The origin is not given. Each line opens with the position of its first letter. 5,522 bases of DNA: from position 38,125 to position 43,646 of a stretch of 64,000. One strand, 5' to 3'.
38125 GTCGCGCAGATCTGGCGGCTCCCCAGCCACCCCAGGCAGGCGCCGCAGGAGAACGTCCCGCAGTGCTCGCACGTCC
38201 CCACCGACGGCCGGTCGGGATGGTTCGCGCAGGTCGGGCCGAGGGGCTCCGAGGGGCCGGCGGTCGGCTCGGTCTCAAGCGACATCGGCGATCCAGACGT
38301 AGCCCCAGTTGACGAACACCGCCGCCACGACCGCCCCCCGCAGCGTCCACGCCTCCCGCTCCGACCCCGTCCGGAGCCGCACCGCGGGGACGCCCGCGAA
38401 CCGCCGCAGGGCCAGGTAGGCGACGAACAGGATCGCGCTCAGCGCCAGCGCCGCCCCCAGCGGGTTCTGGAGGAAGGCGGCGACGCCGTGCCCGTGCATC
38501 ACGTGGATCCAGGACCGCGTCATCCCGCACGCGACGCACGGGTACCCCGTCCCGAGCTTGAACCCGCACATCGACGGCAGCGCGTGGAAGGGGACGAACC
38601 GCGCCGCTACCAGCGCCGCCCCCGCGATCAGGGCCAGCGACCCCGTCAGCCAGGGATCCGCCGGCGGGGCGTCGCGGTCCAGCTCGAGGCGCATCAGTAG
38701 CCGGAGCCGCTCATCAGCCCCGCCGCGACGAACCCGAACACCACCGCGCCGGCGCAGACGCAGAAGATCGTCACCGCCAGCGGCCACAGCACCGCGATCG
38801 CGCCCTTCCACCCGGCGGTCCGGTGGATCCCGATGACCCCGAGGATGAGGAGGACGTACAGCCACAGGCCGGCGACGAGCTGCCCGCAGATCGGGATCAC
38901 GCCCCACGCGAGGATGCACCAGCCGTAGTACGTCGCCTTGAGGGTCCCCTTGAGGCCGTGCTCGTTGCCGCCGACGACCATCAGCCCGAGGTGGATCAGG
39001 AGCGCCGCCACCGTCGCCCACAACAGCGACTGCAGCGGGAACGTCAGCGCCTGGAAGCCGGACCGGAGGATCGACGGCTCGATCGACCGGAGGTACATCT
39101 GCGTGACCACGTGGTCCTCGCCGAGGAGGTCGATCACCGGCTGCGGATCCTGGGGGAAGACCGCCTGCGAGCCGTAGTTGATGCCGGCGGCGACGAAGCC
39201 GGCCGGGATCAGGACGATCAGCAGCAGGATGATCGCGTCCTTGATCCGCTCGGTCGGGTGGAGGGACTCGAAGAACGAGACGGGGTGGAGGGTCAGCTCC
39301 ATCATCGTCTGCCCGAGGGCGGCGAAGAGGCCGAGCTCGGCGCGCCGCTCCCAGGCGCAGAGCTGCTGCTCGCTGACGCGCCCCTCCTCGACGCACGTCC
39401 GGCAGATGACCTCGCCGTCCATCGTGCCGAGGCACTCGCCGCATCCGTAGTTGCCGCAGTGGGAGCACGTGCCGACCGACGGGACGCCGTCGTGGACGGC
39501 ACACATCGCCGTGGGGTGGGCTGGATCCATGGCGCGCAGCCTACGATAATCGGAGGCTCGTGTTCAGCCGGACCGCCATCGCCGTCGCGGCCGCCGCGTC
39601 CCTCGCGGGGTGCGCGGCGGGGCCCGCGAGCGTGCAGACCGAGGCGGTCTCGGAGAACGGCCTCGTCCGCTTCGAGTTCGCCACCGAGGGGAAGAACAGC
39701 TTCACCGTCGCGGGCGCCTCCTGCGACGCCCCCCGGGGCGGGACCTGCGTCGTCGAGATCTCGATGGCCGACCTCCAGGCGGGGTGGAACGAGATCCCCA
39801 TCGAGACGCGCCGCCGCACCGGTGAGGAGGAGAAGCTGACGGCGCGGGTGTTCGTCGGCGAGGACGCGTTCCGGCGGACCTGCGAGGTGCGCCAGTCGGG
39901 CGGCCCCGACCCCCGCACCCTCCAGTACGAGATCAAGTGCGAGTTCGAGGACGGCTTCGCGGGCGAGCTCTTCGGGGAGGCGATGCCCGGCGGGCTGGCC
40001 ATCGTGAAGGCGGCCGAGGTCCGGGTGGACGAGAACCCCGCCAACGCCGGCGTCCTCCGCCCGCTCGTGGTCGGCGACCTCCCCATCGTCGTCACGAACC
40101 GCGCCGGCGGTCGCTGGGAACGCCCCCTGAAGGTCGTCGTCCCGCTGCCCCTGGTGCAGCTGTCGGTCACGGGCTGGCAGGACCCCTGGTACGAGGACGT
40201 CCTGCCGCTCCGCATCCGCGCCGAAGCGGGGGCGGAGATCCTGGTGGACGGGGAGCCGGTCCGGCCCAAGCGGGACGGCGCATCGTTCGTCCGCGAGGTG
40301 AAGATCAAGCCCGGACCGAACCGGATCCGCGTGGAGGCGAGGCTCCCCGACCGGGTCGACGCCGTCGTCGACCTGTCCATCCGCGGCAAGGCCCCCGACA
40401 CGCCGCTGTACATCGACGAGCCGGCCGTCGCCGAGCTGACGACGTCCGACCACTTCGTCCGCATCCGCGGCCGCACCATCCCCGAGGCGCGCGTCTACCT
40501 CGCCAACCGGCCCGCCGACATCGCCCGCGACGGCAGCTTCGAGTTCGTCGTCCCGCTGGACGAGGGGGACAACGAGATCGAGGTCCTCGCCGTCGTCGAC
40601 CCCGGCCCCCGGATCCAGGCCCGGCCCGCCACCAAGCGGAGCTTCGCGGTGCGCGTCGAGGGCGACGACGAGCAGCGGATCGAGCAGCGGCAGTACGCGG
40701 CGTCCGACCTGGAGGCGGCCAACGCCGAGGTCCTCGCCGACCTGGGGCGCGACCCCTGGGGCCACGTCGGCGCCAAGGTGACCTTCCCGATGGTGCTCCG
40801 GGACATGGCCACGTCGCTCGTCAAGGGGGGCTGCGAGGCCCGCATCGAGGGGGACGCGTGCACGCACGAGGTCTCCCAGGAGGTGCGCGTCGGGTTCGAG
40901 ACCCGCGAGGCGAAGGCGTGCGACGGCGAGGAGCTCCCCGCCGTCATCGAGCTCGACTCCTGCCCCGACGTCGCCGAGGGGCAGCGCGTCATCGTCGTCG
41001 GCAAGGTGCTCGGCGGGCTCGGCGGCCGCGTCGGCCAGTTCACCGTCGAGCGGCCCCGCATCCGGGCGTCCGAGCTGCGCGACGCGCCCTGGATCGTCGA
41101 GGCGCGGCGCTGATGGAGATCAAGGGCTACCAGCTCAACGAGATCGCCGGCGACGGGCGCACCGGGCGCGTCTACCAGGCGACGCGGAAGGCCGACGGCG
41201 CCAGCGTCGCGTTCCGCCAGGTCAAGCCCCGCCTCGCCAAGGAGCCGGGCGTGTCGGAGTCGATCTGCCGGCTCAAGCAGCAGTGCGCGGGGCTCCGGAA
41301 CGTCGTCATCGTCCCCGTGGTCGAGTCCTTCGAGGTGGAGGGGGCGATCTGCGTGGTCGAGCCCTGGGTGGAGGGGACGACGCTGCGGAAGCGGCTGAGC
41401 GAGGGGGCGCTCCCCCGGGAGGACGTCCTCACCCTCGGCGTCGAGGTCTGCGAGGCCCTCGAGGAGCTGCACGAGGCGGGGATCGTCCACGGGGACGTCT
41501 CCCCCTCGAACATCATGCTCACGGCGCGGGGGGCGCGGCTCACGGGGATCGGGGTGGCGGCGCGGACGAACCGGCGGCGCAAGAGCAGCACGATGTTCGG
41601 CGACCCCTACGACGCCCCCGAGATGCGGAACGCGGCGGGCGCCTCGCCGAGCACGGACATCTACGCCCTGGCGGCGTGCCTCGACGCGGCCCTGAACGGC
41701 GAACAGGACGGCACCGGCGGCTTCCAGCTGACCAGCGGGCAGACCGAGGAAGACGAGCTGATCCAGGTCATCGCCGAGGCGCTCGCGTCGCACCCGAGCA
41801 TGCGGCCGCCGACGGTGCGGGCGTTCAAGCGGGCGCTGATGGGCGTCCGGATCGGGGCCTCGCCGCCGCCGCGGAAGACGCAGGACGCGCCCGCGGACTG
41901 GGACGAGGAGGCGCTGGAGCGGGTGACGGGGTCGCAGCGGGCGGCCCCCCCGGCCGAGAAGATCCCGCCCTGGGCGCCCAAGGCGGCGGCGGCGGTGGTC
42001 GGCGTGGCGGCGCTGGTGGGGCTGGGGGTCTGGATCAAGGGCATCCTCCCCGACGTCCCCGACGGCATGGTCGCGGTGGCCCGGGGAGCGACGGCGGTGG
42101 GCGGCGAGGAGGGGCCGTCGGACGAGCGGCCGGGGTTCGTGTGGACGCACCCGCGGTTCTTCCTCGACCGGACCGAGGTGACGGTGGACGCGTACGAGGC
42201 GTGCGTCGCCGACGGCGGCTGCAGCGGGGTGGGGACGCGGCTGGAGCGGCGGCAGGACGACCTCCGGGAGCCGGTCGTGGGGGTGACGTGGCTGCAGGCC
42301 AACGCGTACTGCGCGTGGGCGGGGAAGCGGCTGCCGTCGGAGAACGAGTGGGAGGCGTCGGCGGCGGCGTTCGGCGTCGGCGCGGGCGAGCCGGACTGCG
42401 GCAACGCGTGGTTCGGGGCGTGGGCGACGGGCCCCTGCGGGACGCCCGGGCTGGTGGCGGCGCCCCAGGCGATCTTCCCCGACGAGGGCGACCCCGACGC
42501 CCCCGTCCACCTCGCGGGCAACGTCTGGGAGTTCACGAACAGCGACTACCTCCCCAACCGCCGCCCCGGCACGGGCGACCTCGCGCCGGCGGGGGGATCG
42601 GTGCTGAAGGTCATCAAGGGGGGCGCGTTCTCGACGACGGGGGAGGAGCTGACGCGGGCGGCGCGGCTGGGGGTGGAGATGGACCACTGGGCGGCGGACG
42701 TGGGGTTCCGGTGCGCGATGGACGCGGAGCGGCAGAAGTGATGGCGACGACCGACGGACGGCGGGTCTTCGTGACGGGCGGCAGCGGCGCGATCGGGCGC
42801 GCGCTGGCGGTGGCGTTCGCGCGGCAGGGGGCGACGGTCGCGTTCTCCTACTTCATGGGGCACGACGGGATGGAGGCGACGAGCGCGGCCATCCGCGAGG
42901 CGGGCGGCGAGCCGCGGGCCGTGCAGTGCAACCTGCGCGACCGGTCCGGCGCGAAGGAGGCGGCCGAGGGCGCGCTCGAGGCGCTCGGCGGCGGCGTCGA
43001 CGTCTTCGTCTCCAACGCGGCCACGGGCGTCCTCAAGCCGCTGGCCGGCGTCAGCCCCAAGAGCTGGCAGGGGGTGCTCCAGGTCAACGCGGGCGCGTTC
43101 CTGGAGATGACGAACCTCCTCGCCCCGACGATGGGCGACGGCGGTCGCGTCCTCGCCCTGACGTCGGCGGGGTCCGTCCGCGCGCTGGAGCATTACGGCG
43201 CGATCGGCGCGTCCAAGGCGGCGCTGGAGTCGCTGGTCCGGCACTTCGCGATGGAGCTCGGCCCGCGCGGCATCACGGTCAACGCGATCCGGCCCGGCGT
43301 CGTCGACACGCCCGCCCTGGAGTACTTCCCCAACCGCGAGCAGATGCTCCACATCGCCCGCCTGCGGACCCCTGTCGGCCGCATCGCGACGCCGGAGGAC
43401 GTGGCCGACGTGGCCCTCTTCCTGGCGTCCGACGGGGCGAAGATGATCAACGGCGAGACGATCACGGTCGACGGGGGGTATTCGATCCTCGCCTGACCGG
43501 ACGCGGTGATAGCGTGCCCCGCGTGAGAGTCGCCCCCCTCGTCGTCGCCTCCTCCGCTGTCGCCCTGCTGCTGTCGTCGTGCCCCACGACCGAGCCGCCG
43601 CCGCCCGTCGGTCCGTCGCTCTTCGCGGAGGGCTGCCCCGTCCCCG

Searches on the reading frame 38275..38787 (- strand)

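Call 70: search_protein_families(library=pfam, proteins=[window:38275-38787:-], max_evalue=0.001)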
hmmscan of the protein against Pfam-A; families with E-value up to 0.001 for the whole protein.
window:38275-38787:- (170 aa): 1 family
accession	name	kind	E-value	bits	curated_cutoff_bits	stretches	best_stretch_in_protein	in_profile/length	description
PF10825.13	DUF2752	-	5.8e-13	49.1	27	1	74-121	1-48/49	Protein of unknown function (DUF2752)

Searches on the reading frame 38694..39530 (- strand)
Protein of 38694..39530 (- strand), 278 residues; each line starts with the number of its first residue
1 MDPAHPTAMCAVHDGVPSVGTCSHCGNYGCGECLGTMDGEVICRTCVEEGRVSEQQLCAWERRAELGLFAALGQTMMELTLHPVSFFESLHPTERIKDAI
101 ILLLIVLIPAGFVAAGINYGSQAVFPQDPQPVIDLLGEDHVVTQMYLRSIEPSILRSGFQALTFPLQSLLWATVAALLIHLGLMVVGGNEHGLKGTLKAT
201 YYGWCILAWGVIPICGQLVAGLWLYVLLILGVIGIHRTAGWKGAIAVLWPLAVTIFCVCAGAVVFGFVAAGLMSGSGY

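Call 70: search_protein_families(library=pfam, proteins=[window:38694-39530:-], max_evalue=0.001)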
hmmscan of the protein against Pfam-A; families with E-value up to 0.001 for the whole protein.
window:38694-39530:- (278 aa): 1 family
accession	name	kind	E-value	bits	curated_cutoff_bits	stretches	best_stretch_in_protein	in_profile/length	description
PF04893.22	Yip1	-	1.9e-08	34.8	28.6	1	79-259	3-171/173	Yip1 domain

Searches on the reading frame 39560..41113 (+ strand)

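Call 70: search_protein_families(library=pfam, proteins=[window:39560-41113:+], max_evalue=0.001)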
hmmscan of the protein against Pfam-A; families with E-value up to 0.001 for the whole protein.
window:39560-41113:+ (517 aa): 1 family
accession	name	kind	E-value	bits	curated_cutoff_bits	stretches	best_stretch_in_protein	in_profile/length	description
PF09136.16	Glucodextran_B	-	1.4e-10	41.4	27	1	283-350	3-71/83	Glucodextranase, domain B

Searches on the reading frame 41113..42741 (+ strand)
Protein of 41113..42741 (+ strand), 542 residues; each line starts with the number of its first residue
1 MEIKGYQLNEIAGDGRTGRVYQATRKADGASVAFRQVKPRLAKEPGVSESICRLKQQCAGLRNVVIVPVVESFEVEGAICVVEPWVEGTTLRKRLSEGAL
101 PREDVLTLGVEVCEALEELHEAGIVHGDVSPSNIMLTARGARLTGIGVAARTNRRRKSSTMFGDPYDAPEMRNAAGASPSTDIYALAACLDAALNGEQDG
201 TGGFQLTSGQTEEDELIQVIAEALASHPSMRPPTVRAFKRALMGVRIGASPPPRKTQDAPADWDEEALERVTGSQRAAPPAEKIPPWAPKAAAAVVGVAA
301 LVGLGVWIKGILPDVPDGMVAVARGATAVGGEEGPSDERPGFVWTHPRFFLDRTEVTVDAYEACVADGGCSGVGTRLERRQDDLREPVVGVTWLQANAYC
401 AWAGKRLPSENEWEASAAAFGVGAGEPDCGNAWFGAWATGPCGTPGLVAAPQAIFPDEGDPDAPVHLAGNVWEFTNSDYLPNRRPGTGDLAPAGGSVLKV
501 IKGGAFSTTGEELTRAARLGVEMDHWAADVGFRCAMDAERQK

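Call 70: search_protein_families(library=pfam, proteins=[window:41113-42741:+], max_evalue=0.001)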
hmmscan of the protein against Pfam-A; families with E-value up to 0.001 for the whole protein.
window:41113-42741:+ (542 aa): 6 families
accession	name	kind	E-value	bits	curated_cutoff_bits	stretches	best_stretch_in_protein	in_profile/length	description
PF03781.23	FGE-sulfatase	-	8.1e-30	104.7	23.3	1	317-535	3-254/255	Sulfatase-modifying factor enzyme 1-like domain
PF00069.31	Pkinase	-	3.4e-24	86.1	31.7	1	6-198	1-195/263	Protein kinase domain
PF07714.23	PK_Tyr_Ser-Thr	-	9.4e-13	48.5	23.1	1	8-190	3-194/258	Protein tyrosine and serine/threonine kinase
PF03109.22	ABC1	-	6.1e-05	22.7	22.9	1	55-142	121-205/244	ABC1 atypical kinase-like domain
PF14531.12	Kinase-like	-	0.00029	20.6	25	1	107-177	149-218/289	Kinase-like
PF01636.29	APH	-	0.00073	19.8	23.2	0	122-146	168-191/239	Phosphotransferase enzyme family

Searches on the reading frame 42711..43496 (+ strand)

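Call 114: search_protein_families(library=pfam, proteins=[window:42711-43496:+], max_evalue=0.001)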
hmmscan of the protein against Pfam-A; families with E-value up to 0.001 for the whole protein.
window:42711-43496:+ (261 aa): 5 families
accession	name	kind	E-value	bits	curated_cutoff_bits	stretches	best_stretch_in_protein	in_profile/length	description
PF13561.12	adh_short_C2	-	7.3e-63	212.7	27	1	27-258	7-236/236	Enoyl-(Acyl carrier protein) reductase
PF00106.31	adh_short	-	9.8e-38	130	26.6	1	19-205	3-189/195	short chain dehydrogenase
PF23441.1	SDR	-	7.9e-08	32.4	27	1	19-258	10-256/258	SDR-like rossmann domain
PF08659.16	KR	-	6e-06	26.7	22.6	1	19-180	3-164/180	KR domain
PF01370.27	Epimerase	-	0.00036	20.5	20.9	0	19-83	1-58/240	NAD dependent epimerase/dehydratase family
